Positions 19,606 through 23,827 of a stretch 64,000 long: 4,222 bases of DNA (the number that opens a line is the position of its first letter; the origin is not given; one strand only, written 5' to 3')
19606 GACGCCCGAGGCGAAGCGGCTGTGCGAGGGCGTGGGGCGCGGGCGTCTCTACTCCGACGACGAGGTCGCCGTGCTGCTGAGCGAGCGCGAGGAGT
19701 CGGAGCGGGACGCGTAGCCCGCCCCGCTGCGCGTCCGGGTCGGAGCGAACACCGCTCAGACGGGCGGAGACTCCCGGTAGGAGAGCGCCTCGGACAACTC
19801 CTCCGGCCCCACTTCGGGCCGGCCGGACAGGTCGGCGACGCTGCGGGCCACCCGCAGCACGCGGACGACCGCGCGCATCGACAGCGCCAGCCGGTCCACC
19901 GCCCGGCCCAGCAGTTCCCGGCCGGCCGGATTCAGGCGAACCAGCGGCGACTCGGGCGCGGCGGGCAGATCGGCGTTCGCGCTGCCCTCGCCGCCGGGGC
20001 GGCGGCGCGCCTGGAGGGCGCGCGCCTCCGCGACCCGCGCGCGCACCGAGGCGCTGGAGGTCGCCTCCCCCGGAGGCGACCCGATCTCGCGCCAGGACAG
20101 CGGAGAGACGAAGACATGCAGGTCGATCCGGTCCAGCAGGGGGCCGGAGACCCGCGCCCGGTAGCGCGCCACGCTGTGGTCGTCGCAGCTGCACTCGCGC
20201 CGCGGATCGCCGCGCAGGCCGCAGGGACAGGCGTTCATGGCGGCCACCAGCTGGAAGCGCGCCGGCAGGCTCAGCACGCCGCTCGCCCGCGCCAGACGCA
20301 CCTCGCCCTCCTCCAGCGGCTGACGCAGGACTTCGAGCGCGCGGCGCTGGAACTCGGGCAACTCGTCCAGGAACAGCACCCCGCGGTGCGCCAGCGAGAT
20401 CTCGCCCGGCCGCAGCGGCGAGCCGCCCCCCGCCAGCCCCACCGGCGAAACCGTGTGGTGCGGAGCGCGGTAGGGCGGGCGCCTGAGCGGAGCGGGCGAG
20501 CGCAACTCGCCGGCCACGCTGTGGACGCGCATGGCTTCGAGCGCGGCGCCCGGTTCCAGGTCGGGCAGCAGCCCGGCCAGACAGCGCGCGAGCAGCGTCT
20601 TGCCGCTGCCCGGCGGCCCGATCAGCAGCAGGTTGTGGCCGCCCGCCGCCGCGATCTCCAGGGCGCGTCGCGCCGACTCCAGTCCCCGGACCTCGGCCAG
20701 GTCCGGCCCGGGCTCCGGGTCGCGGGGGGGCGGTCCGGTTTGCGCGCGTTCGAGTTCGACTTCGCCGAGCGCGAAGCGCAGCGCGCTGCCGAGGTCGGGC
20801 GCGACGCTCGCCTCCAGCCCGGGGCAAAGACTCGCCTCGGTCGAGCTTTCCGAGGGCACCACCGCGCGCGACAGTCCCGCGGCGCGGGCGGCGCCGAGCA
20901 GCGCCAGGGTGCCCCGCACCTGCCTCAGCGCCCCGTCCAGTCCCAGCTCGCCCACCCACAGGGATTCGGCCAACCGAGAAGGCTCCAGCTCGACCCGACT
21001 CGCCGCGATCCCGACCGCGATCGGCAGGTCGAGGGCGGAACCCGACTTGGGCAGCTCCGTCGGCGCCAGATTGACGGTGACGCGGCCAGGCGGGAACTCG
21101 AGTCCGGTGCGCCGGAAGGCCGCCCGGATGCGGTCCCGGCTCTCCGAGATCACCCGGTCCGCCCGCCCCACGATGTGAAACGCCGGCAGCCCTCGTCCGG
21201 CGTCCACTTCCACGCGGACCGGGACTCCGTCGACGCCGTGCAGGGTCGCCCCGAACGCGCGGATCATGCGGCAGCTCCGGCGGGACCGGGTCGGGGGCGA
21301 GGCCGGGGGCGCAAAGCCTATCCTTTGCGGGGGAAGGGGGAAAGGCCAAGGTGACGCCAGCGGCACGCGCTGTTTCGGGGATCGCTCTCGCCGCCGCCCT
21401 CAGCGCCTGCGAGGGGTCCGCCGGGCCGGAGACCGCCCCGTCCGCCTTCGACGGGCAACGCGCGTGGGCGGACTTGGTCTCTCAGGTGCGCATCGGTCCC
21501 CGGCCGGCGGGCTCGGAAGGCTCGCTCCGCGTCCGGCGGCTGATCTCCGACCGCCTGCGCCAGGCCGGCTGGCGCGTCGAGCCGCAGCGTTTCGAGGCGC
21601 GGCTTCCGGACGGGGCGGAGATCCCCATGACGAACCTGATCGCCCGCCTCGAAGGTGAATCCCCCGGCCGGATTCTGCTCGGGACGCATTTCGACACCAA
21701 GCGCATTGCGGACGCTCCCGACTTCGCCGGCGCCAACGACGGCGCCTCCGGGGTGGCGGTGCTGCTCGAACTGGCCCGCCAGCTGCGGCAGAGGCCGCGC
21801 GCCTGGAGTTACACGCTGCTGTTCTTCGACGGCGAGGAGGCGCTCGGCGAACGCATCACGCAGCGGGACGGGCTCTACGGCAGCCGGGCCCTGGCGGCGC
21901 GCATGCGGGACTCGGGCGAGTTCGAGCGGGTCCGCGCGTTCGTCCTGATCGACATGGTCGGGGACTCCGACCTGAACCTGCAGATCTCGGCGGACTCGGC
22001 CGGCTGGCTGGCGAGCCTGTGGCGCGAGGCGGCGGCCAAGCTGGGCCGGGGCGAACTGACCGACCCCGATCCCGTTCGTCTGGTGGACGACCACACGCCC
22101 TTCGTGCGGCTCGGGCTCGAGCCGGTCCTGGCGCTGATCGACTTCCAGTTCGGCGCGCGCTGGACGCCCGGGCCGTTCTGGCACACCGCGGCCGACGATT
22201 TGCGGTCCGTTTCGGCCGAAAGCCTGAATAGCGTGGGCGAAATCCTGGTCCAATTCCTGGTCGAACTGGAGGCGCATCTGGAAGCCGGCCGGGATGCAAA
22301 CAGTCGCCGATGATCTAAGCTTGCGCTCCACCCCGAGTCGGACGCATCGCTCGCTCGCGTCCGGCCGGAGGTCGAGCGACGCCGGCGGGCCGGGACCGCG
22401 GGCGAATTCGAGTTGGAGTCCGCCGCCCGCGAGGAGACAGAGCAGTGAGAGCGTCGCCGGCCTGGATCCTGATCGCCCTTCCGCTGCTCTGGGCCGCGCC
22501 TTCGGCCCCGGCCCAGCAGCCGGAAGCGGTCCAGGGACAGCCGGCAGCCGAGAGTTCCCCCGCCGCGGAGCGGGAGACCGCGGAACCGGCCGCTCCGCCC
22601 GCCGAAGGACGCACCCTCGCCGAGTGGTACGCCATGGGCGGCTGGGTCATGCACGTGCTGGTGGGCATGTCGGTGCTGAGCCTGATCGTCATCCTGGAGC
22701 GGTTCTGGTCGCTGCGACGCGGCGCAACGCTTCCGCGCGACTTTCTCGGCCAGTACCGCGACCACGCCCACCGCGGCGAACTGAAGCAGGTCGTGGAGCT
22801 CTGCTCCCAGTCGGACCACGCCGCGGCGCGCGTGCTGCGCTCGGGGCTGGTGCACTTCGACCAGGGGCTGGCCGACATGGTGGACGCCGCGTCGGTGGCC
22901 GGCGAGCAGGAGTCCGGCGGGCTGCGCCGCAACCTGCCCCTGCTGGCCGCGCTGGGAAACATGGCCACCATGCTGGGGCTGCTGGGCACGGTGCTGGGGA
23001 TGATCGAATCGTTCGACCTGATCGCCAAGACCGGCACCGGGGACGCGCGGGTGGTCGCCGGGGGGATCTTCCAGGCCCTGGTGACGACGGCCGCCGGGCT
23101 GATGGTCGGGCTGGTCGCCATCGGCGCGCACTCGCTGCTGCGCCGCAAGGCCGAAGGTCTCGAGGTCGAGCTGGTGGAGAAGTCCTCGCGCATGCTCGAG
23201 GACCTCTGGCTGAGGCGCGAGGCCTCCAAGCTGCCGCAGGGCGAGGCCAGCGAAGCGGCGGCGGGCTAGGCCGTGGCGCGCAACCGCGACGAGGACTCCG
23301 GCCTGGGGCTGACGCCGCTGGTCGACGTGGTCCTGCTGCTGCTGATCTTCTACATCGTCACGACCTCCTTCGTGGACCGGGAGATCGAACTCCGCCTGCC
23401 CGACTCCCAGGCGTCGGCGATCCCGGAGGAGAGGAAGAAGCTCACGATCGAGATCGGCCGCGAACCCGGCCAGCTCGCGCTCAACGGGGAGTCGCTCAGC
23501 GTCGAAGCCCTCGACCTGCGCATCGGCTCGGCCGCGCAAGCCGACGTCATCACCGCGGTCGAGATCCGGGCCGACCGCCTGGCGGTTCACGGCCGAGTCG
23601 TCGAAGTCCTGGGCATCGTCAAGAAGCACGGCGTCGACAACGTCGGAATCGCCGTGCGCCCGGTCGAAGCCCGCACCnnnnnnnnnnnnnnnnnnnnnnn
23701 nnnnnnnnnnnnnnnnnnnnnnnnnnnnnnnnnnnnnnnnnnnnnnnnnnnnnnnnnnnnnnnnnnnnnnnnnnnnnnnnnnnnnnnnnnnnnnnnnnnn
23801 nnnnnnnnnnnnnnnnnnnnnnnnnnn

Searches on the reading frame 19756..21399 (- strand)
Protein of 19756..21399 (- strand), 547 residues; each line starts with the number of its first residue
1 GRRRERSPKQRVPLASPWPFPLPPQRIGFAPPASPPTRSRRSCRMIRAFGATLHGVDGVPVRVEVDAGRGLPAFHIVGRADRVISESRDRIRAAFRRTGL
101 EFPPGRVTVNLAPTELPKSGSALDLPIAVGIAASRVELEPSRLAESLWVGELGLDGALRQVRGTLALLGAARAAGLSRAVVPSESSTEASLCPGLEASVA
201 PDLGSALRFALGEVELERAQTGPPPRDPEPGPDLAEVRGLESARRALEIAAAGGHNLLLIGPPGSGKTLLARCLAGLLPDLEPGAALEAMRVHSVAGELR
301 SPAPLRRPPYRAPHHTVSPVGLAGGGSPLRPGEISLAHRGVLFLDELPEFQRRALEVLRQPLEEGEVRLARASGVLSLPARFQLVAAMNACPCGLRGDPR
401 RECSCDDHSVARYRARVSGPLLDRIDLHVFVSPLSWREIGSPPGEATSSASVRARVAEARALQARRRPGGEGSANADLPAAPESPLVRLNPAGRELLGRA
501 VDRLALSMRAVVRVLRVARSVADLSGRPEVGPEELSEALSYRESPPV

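Call 46: search_protein_families(library=pfam, proteins=[window:19756-21399:-], max_evalue=0.01)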
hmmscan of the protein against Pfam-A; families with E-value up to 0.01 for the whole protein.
window:19756-21399:- (547 aa): 13 families
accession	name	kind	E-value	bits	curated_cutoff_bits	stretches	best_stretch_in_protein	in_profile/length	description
PF01078.27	Mg_chelatase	-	8.1e-87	290.4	20.3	1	233-436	1-204/207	Magnesium chelatase, subunit ChlI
PF13541.12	ChlI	-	3e-35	121.2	27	1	63-184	1-120/121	Subunit ChlI of Mg-chelatase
PF13335.12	Mg_chelatase_C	-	8.8e-24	84.4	26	1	447-542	2-94/94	Magnesium chelatase, subunit ChlI C-terminal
PF07728.20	AAA_5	-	3.3e-09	37.3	22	1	256-392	1-125/139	AAA domain (dynein-related subfamily)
PF00493.29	MCM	-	1.1e-06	28.4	23.3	1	329-391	112-174/224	MCM P-loop domain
PF00158.32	Sigma54_activat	-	1.5e-05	25.2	20.2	0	328-389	83-142/168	Sigma-54 interaction domain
PF13191.12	AAA_16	-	0.0001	23.3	32.6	1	244-279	13-49/167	AAA ATPase domain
PF00004.35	AAA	-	0.00018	22.4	21.2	1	257-288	1-27/131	ATPase family associated with various cellular activities (AAA)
PF05496.18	RuvB_N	-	0.0018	18.5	27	0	256-275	35-54/159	Holliday junction DNA helicase RuvB P-loop domain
PF14532.12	Sigma54_activ_2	-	0.002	18.8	25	0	244-275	11-42/138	Sigma-54 interaction domain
PF00005.33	ABC_tran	-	0.0027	18.8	25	1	253-280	10-37/137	ABC transporter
PF20720.3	nSTAND3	-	0.0038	17.4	27.2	1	245-275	9-38/155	Novel STAND NTPase 3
PF13401.12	AAA_22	-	0.0039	18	27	0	256-280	7-31/130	AAA domain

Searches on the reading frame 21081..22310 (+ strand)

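Call 46: search_protein_families(library=pfam, proteins=[window:21081-22310:+], max_evalue=0.01)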
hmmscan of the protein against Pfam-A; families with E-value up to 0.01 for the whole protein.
window:21081-22310:+ (410 aa): 2 families
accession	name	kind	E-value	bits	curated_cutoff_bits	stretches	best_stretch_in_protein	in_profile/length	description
PF04389.22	Peptidase_M28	-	1.3e-33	116.8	21.3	1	185-392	1-192/193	Peptidase family M28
PF16254.10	DUF4910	-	0.00013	21.4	26.6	1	218-249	83-115/247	Domain of unknown function (DUF4910)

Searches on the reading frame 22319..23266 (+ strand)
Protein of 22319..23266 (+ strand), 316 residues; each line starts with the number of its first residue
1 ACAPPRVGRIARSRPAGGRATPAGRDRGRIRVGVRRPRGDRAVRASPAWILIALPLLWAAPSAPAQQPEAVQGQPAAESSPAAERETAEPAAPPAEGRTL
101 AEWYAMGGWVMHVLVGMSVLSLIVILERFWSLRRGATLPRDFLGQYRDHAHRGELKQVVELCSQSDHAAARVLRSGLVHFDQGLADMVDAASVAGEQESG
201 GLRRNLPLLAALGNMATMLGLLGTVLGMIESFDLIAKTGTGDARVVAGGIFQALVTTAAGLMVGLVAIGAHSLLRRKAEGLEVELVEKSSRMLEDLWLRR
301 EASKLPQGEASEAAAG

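Call 46: search_protein_families(library=pfam, proteins=[window:22319-23266:+], max_evalue=0.01)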
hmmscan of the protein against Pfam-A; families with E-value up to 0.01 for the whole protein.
window:22319-23266:+ (316 aa): 1 family
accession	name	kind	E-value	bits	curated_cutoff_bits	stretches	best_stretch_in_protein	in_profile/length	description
PF01618.21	MotA_ExbB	-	2e-24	86.2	22.9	1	166-283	3-123/127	MotA/TolQ/ExbB proton channel family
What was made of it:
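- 22445..23269 (+): ExbB/TolQ-type proton-channel subunit, orthologous to the one linked to BigRep in related loci. Pfam MotA_ExbB 86 bits (call 46).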

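Call 60: search_protein_families(library=ncbifam, proteins=[window:22319-23266:+], max_evalue=0.001)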
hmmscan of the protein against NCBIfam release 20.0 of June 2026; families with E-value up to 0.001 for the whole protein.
window:22319-23266:+ (316 aa): 5 families
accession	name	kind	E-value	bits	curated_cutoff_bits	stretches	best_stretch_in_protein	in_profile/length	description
TIGR02796.1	tolQ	equivalog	5.9e-22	78.5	221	1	109-287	15-205/216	protein TolQ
TIGR02797.1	exbB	equivalog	4.7e-13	49.4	206.2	1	196-290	109-203/211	tonB-system energizer ExbB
NF007722.0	PRK10414.1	equivalog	9.6e-12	44.9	402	1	207-290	131-214/244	tol-pal system-associated acyl-CoA thioesterase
NF008066.0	PRK10801.1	equivalog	4.6e-10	39.4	403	1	110-284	20-205/230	Tol-Pal system protein TolQ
TIGR02805.1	exbB2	equivalog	6.2e-09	36.1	135.35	1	201-279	50-128/138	TonB-system energizer ExbB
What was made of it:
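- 22445..23269 (+): Best NCBIfam hit is TolQ, sub-threshold (call 60).
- Closest known: Ton and Tol-Pal trans-envelope systems. Different: All equivalog model scores are below their cut-offs (call 60).
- All Tol-specific model scores are far below their cut-offs (call 60).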

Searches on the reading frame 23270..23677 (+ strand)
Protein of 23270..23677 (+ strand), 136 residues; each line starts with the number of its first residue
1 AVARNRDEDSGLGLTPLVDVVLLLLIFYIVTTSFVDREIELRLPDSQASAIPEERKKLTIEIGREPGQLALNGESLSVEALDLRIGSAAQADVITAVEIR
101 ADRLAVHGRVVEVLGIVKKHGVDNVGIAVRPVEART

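Call 46: search_protein_families(library=pfam, proteins=[window:23270-23677:+], max_evalue=0.01)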
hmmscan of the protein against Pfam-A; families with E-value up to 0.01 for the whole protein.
window:23270-23677:+ (136 aa): 1 family
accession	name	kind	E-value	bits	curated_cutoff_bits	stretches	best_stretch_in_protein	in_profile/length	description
PF02472.21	ExbD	-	3.9e-24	85.6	25.4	1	6-131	2-127/128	Biopolymer transport protein ExbD/TolR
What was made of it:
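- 23273..23680 (+): ExbD/TolR-type subunit. Pfam ExbD 85.6 bits (call 46).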

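Call 60: search_protein_families(library=ncbifam, proteins=[window:23270-23677:+], max_evalue=0.001)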
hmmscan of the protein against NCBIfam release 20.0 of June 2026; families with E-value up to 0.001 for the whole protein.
window:23270-23677:+ (136 aa): 5 families
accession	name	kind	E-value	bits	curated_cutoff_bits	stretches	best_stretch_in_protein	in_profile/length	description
TIGR02801.1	tolR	equivalog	5.4e-18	65.9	127.3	1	13-128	6-127/129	protein TolR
TIGR02804.1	ExbD_2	equivalog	2.3e-10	40.9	123.45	1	11-127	3-117/121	TonB system transport protein ExbD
TIGR02803.1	ExbD_1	equivalog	5.3e-10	39.5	152.95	1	13-127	5-118/122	TonB system transport protein ExbD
NF008429.0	PRK11267.1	equivalog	1.4e-09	38.1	216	1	8-128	14-133/141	TonB system transport protein ExbD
NF008248.0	PRK11024.1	equivalog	2.7e-07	30.8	162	1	5-131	9-141/142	colicin uptake protein TolR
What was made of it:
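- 23273..23680 (+): Best NCBIfam hit is TolR, sub-threshold (call 60).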
